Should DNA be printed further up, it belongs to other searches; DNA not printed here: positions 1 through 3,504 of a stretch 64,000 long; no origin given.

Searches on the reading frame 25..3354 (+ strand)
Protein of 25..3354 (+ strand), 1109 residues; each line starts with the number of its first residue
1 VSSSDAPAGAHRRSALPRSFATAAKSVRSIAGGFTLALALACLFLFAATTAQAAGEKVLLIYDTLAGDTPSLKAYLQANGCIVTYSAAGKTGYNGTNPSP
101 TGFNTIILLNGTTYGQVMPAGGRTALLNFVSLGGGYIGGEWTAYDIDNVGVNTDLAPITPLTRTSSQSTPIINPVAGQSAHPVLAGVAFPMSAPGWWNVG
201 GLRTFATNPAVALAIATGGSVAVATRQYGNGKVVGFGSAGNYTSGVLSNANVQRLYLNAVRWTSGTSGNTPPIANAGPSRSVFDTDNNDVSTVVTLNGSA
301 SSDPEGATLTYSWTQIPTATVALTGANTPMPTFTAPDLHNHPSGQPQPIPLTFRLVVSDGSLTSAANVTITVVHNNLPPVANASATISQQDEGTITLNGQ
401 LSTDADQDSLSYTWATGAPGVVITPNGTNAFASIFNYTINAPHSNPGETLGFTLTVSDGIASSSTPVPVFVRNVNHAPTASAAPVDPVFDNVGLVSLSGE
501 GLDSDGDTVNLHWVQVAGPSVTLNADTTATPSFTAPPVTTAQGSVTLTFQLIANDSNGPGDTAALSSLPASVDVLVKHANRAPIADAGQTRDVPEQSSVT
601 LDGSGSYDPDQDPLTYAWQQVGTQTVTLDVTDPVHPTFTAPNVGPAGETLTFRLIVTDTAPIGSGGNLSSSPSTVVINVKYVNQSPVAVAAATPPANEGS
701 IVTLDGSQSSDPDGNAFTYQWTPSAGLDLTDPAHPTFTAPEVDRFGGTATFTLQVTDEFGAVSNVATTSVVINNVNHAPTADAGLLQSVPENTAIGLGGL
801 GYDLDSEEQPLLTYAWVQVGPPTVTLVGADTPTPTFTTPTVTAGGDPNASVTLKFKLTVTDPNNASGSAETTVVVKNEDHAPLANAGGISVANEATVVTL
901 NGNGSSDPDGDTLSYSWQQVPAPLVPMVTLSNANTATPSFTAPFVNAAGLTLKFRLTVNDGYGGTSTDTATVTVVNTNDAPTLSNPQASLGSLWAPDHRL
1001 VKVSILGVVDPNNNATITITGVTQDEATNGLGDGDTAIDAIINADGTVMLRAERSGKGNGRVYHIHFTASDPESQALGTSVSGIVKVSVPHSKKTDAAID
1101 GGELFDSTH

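Call 46: search_protein_families(library=pfam, proteins=[window:25-3354:+], max_evalue=0.0001)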
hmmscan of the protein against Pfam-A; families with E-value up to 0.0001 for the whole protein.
window:25-3354:+ (1109 aa): 6 families
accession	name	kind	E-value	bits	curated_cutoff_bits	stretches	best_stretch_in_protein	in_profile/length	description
PF22352.2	K319L-like_PKD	-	2.1e-70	233.2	27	6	891-974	7-84/84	K319L-like, PKD domain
PF21027.3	Sde0182_C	-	7.4e-34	116.6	27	2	898-961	2-68/83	Cellulose-binding protein Sde0182, C-terminal domain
PF17963.7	Big_9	-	3e-33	115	23.6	3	880-973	2-89/89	Bacterial Ig domain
PF18911.6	PKD_4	-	4.8e-27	94.3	27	3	580-619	1-40/85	PKD domain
PF02010.21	REJ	-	3.1e-22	79.2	25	3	525-675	34-163/452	REJ domain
PF17803.7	Cadherin_4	-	2.1e-19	70.2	25.1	1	366-428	1-68/71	Bacterial cadherin-like domain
